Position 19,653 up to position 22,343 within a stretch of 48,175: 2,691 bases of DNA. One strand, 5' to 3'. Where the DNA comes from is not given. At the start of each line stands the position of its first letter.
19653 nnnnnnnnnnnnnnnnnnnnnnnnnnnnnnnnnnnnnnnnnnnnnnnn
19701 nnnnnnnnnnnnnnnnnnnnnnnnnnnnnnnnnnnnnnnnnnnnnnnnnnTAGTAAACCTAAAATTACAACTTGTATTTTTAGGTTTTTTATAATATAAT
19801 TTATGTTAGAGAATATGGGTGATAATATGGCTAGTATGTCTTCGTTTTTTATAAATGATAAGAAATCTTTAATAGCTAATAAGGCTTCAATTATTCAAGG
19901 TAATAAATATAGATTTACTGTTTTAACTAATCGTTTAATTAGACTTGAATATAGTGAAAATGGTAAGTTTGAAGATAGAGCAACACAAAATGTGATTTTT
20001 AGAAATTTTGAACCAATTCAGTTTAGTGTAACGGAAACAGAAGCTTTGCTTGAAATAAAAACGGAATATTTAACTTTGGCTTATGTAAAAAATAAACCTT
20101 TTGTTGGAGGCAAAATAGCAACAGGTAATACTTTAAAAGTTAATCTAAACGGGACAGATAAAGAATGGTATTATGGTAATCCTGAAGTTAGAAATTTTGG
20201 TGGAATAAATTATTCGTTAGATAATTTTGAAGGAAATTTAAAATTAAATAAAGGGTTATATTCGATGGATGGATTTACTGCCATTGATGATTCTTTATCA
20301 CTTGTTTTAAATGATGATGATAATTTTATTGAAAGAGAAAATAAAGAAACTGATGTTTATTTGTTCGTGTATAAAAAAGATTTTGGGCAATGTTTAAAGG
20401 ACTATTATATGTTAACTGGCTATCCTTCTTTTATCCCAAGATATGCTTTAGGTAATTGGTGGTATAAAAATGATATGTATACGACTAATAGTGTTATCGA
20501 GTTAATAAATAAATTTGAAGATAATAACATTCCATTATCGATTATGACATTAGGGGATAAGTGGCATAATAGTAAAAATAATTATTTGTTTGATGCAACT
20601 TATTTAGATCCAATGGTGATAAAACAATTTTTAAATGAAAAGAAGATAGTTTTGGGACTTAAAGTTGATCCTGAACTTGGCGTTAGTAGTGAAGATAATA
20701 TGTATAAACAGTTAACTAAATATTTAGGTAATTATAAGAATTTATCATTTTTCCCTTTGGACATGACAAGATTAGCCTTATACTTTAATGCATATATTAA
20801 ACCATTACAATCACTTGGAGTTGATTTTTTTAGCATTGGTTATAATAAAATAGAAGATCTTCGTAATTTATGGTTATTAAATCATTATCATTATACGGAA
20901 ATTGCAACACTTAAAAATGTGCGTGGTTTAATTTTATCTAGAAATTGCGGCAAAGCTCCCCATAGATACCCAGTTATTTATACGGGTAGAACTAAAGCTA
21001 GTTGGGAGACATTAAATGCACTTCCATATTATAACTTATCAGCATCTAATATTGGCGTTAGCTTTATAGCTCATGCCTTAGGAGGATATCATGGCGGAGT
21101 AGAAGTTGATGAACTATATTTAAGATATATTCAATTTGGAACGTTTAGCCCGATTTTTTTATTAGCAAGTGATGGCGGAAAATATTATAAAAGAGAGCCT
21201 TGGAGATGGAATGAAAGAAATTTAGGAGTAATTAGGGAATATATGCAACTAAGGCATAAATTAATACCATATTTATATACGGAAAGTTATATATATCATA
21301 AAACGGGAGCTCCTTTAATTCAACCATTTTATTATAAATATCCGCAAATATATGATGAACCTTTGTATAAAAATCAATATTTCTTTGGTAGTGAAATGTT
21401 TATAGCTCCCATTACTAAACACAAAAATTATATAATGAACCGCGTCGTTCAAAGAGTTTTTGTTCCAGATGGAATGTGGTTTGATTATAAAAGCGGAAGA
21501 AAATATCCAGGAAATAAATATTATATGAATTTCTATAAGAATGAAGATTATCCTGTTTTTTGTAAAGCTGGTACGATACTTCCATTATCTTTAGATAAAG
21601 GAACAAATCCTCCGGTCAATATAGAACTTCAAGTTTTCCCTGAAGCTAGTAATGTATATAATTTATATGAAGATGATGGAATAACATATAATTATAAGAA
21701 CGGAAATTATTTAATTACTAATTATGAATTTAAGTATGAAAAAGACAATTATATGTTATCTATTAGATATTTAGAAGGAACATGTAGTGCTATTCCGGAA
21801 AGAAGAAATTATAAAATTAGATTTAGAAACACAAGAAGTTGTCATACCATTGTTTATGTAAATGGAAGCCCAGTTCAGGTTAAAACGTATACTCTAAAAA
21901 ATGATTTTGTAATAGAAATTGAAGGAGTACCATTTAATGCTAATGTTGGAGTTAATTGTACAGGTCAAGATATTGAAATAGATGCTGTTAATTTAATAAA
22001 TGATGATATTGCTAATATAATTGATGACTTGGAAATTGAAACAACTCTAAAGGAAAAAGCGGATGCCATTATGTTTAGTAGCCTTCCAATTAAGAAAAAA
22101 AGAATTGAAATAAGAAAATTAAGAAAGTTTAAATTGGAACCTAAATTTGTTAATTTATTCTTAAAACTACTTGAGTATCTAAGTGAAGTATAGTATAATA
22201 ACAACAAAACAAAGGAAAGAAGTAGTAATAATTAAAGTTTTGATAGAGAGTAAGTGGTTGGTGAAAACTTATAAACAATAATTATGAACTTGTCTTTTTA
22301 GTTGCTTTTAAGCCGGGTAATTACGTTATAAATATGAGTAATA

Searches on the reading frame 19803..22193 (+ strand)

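Call 3: search_protein_families(library=pfam, proteins=[window:19803-22193:+], max_evalue=1)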
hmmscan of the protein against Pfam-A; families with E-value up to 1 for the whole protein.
window:19803-22193:+ (796 aa): 5 families
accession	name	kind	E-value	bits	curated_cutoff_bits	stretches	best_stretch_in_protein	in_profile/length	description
PF01055.32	Glyco_hydro_31_2nd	-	7.8e-37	127.8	23.5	1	209-493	2-327/328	Glycosyl hydrolases family 31 TIM-barrel domain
PF17137.9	DUF5110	-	3.2e-15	56.3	27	1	607-676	2-70/71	Domain of unknown function (DUF5110)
PF21365.3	Glyco_hydro_31_3rd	-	3e-14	53.7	24.4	1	502-593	1-87/87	Glycosyl hydrolase family 31 C-terminal domain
PF13802.12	Gal_mutarotas_2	-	0.028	15.1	27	1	37-100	3-67/184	Glycosyl hydrolase 31 N-terminal galactose mutarotase-like domain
PF04826.19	Arm_2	-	0.082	12.8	20.4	1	694-774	33-112/221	Armadillo-like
